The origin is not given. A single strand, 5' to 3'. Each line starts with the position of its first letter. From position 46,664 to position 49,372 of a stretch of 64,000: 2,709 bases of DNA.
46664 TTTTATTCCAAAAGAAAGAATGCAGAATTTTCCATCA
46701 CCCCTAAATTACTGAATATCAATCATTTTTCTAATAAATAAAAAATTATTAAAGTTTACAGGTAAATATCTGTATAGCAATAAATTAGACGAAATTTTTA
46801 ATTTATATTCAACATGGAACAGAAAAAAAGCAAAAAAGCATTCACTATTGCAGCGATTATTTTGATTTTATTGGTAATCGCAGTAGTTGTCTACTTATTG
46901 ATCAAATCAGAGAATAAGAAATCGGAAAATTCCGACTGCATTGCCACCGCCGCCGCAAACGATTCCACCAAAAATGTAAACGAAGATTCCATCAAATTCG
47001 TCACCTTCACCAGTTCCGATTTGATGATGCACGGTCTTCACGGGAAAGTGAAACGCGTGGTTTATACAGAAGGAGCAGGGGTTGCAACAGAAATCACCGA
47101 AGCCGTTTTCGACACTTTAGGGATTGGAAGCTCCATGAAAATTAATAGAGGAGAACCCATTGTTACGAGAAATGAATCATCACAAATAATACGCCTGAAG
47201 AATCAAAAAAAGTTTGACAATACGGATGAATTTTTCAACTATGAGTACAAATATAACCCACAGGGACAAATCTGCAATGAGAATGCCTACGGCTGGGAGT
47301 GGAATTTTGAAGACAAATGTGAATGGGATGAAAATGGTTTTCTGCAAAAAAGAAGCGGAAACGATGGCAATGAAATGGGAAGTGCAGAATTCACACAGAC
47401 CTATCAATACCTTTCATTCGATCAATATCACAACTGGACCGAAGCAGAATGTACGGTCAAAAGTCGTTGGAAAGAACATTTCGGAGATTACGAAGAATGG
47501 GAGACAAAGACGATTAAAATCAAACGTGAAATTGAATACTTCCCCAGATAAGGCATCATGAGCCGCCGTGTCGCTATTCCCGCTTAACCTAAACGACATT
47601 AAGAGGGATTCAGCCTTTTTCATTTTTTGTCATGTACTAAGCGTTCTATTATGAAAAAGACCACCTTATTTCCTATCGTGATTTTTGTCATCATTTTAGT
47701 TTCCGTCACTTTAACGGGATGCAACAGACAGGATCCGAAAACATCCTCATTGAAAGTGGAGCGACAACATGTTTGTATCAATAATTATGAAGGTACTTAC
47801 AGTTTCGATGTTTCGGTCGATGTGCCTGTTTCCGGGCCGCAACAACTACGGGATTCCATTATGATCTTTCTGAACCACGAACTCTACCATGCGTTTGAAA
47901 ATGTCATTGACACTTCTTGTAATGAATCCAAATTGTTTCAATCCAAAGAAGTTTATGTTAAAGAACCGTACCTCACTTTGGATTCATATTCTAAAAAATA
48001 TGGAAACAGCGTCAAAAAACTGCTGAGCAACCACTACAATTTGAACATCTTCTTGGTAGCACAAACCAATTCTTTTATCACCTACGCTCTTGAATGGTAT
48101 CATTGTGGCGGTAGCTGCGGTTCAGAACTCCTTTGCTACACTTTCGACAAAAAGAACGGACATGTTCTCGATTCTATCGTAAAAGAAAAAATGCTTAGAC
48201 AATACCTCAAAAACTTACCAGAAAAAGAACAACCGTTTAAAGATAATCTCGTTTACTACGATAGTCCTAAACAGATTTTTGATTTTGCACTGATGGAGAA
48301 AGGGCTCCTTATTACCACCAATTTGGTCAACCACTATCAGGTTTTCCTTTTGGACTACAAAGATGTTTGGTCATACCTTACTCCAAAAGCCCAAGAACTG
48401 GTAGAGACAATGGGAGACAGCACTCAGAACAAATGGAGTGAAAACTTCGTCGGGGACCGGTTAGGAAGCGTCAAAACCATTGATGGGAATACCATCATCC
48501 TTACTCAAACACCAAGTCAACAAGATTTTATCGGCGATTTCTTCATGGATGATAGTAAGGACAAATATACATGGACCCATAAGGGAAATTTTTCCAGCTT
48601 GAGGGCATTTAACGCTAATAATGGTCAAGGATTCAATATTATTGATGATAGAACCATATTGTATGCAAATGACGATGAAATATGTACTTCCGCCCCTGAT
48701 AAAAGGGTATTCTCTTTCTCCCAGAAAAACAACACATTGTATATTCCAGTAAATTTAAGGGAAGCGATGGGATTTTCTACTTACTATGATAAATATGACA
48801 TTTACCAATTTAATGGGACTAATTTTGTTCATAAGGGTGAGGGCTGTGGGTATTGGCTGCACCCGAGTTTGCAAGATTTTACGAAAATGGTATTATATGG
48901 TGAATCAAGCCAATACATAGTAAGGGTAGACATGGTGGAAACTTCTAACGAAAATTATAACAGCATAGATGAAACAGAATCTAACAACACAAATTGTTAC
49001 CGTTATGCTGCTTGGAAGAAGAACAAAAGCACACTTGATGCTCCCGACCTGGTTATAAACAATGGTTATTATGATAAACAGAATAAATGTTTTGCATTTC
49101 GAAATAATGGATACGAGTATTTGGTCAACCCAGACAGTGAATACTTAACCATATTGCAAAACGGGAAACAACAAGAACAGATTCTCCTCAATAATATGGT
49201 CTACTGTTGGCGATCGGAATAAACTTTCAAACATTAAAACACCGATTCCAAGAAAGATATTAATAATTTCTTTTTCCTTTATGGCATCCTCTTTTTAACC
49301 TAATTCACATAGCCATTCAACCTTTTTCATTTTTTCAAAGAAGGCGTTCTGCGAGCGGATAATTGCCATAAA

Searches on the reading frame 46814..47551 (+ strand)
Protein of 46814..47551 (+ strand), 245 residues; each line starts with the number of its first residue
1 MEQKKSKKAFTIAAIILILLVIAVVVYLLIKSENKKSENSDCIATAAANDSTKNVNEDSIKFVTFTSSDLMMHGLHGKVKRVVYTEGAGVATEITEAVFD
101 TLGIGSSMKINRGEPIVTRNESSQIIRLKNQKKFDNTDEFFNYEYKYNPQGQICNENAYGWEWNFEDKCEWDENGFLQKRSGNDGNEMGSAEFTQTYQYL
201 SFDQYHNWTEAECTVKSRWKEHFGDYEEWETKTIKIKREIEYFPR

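Call 11: search_protein_families(library=pfam, proteins=[window:46814-47551:+])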
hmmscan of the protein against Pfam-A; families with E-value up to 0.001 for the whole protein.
window:46814-47551:+ (245 aa): 0 families

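Call 86: find_encoding_contigs(protein=window:46814-47551:+, flank=6000, max_places=10)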
Protein window:46814-47551:+ (245 aa): 2 contigs read that carry it; 2 places shown.
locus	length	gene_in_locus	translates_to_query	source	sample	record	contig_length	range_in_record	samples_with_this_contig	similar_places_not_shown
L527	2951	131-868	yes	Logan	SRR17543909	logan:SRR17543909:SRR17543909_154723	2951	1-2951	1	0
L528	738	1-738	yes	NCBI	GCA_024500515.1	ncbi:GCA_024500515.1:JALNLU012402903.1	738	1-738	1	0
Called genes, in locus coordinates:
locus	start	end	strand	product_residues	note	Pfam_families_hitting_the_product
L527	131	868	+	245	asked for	-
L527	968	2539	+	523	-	-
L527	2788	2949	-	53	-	?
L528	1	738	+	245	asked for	?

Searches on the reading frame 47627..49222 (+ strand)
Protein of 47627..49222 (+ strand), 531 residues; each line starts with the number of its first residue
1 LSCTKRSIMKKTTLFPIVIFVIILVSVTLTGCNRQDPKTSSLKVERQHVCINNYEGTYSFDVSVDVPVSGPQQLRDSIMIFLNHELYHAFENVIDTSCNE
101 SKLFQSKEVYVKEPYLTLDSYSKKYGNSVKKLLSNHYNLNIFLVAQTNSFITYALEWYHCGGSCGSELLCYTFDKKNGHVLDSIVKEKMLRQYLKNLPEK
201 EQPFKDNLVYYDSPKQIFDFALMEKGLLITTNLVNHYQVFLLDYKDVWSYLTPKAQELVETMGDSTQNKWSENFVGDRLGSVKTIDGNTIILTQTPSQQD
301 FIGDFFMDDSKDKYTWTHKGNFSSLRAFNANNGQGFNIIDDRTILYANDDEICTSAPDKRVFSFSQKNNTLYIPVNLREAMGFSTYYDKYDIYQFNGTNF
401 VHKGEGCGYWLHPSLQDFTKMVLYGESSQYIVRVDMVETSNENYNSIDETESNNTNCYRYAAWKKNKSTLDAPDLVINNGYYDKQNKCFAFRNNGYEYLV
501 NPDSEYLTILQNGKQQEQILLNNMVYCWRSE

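Call 11: search_protein_families(library=pfam, proteins=[window:47627-49222:+])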
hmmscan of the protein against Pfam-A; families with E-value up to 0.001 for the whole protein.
window:47627-49222:+ (531 aa): 0 families

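Call 45: find_related_loci(query=window:47627-49219:+, collection=metagenome_contigs, flank=10000)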
Query window:47627-49219:+ (531 aa) in metagenome_contigs; peptide patterns used: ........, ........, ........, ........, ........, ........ (x = any residue, [..] = any of these).
37 stretches matched a pattern, but none encodes a relative of the query by tblastn (E <= 1e-3).
